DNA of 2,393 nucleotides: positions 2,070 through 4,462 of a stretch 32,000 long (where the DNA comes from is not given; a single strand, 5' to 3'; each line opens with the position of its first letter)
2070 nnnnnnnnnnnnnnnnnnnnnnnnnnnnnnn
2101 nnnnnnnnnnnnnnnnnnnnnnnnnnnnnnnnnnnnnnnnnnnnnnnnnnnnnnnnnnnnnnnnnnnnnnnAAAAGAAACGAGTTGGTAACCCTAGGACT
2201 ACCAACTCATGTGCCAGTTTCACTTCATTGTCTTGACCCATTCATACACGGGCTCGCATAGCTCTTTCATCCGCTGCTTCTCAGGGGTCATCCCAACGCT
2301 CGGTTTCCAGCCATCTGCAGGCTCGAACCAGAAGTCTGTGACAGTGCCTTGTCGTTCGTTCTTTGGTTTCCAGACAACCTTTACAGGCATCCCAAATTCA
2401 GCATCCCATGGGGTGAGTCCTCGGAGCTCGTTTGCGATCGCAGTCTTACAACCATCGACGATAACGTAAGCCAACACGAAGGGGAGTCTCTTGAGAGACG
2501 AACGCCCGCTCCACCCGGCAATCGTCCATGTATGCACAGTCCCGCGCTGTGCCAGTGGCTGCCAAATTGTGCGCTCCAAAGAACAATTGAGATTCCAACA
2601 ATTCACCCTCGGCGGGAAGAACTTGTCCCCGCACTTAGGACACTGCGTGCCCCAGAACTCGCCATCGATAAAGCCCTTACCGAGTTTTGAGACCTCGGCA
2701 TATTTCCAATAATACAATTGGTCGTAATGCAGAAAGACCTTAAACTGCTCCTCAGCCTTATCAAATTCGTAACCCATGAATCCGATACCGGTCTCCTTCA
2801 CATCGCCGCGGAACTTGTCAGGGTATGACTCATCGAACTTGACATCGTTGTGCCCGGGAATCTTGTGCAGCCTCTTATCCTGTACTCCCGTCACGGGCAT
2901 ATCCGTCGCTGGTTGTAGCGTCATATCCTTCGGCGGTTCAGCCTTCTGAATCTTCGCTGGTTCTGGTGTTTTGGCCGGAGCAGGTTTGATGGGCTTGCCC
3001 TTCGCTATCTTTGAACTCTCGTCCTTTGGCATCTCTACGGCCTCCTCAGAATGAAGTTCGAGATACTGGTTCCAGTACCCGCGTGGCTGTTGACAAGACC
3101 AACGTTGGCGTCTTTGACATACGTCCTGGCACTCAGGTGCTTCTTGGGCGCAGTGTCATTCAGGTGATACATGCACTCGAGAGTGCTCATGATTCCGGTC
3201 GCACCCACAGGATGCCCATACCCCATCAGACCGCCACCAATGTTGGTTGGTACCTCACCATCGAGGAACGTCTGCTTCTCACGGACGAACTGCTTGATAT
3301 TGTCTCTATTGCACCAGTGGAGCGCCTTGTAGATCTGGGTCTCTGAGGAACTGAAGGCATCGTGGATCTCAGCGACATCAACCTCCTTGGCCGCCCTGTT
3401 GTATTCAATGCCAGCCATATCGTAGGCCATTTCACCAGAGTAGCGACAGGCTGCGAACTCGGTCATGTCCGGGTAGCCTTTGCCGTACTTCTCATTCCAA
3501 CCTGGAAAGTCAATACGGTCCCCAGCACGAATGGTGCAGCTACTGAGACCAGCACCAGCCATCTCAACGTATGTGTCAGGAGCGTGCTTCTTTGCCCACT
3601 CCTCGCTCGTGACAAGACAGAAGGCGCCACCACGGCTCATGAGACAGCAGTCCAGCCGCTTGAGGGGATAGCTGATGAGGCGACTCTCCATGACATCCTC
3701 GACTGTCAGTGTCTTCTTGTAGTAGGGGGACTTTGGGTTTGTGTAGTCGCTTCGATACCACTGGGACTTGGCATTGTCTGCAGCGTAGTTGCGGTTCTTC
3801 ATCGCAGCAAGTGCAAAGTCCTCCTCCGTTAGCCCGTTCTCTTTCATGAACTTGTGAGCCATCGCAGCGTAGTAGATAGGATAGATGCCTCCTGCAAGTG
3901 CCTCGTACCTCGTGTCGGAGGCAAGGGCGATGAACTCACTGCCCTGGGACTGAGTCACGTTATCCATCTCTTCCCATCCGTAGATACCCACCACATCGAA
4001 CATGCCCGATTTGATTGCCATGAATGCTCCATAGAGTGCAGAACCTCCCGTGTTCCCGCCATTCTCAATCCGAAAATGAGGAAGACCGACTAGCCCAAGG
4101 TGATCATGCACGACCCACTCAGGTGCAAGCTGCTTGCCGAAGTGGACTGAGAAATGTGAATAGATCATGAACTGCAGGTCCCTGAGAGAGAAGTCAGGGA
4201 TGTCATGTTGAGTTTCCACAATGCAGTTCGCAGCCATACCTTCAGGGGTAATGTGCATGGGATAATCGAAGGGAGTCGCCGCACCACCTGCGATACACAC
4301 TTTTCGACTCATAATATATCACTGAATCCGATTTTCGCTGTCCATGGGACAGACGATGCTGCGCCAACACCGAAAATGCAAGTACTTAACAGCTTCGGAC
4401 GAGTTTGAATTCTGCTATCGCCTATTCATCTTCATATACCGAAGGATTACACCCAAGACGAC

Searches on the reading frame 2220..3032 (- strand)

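Call 44: search_protein_families(library=pfam, proteins=[window:2220-3032:-], max_evalue=0.001)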
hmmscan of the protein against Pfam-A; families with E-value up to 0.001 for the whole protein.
window:2220-3032:- (270 aa): 2 families
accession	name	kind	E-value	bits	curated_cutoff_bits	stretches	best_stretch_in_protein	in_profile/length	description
PF01796.24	OB_ChsH2_C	-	4.4e-09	36.6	27.1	1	157-222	1-65/65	ChsH2, C-terminal OB-fold domain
PF12172.15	zf-ChsH2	-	0.00018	21.6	23.2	1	123-145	6-31/37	ChsH2, rubredoxin-like zinc ribbon domain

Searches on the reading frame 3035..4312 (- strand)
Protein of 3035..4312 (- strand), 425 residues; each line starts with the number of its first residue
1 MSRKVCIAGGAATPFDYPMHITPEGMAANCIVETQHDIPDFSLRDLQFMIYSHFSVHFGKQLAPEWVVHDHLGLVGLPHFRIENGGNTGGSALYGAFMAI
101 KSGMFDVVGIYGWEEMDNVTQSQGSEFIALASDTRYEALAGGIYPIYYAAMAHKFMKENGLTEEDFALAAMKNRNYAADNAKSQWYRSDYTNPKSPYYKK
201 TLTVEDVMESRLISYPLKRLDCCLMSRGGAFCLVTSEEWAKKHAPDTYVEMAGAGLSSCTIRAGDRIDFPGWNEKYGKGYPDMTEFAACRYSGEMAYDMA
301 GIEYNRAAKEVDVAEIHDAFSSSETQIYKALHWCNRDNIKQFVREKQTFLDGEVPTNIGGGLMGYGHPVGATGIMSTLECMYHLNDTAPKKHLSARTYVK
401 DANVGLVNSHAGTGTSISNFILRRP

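Call 44: search_protein_families(library=pfam, proteins=[window:3035-4312:-], max_evalue=0.001)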
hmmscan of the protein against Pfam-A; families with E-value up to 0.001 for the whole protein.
window:3035-4312:- (425 aa): 3 families
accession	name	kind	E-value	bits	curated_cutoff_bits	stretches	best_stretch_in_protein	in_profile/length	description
PF22691.2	Thiolase_C_1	-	2.4e-24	86.1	28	1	281-423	13-143/144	Thiolase C-terminal domain-like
PF02803.24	Thiolase_C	-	7.1e-07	29.3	27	1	307-391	38-104/123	Thiolase, C-terminal domain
PF00108.29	Thiolase_N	-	5.5e-06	26.4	26.4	1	72-223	70-232/260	Thiolase, N-terminal domain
